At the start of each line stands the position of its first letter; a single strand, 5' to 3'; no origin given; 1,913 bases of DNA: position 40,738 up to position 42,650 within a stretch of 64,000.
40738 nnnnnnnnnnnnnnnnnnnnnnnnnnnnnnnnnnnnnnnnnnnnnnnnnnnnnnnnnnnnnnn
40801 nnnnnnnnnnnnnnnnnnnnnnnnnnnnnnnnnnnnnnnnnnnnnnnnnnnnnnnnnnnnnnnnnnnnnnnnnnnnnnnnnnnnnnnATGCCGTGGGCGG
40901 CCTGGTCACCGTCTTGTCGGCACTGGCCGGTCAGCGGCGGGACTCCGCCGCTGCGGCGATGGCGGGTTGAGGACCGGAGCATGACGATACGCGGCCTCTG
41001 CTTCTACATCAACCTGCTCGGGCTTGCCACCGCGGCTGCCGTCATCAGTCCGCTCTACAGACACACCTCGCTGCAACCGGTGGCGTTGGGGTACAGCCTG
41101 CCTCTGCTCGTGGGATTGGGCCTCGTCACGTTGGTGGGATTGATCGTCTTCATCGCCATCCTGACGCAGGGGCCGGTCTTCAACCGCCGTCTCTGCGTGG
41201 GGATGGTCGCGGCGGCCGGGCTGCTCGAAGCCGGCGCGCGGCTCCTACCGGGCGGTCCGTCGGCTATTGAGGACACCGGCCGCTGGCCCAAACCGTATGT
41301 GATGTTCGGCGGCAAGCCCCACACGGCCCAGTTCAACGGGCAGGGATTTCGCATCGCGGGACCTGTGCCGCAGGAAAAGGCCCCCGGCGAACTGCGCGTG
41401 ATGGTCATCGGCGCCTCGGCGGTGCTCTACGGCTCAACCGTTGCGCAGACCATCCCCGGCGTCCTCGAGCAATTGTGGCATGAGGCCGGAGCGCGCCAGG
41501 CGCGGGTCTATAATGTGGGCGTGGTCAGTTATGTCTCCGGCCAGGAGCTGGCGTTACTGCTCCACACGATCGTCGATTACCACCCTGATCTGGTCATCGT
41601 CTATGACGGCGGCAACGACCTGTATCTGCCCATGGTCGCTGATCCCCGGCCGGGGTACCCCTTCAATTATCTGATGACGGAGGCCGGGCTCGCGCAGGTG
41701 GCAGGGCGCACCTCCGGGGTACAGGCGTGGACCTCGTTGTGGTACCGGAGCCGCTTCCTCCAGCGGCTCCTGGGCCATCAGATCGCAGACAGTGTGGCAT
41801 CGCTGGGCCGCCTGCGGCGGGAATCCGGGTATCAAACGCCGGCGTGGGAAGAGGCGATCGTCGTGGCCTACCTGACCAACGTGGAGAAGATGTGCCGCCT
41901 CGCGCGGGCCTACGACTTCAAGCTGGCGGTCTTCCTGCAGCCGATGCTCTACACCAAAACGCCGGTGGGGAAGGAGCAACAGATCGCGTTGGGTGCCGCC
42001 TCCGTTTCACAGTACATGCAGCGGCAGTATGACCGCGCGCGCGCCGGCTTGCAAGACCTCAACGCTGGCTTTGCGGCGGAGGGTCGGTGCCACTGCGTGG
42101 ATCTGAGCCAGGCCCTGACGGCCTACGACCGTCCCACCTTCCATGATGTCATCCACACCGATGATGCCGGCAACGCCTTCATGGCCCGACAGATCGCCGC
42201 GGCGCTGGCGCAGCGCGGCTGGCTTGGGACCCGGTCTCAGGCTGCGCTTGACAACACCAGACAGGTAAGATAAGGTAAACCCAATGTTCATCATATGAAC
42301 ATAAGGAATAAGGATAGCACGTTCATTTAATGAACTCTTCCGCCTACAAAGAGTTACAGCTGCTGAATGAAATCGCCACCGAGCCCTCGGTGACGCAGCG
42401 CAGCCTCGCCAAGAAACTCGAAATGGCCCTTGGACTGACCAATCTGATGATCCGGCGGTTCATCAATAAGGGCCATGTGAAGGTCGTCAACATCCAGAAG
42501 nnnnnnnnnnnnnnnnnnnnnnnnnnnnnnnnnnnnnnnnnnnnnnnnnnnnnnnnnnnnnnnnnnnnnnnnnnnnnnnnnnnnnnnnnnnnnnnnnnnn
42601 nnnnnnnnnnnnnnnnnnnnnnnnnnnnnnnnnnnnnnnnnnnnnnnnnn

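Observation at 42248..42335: Two copies of a GTTCA-N5-TGAAC palindrome between a near-consensus promoter and the start codon of a MarR-EPS-type regulator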

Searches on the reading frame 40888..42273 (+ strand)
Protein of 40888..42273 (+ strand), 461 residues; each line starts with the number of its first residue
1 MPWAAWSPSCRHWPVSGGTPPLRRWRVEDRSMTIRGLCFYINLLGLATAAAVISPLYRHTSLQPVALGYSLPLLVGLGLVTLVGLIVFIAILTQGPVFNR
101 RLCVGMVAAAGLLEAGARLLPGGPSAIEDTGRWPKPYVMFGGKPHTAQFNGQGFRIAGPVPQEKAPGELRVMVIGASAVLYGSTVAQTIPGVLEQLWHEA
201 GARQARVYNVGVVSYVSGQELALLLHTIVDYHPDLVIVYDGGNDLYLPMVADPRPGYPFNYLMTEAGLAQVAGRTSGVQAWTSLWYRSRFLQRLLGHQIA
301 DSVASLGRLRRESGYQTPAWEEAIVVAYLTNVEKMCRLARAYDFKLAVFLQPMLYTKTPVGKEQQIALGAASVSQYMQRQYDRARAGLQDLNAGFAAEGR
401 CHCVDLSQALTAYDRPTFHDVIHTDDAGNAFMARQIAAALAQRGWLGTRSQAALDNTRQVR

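Call 11: search_protein_families(library=pfam, proteins=[window:40888-42273:+])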
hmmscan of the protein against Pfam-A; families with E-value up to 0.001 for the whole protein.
window:40888-42273:+ (461 aa): 1 family
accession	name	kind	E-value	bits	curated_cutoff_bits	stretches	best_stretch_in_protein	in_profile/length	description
PF13472.12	Lipase_GDSL_2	-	9.3e-08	33.2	32.9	1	184-430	14-177/178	GDSL-like Lipase/Acylhydrolase family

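Call 12: search_protein_families(library=ncbifam, proteins=[window:40888-42273:+])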
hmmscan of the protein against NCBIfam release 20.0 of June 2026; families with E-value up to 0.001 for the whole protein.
window:40888-42273:+ (461 aa): 0 families

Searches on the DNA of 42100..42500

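Call 39: search_rna_families(source=window, start=42100, end=42500, threshold=evalue, max_evalue=1)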
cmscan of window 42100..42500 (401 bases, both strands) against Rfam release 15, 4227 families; matches with E-value up to 1: 1.
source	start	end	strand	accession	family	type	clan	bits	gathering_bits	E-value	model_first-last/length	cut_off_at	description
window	42273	42298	-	RF01133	sR3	Gene; snRNA; snoRNA; CD-box;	-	13.4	41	0.41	1-55/55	no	Small nucleolar RNA sR3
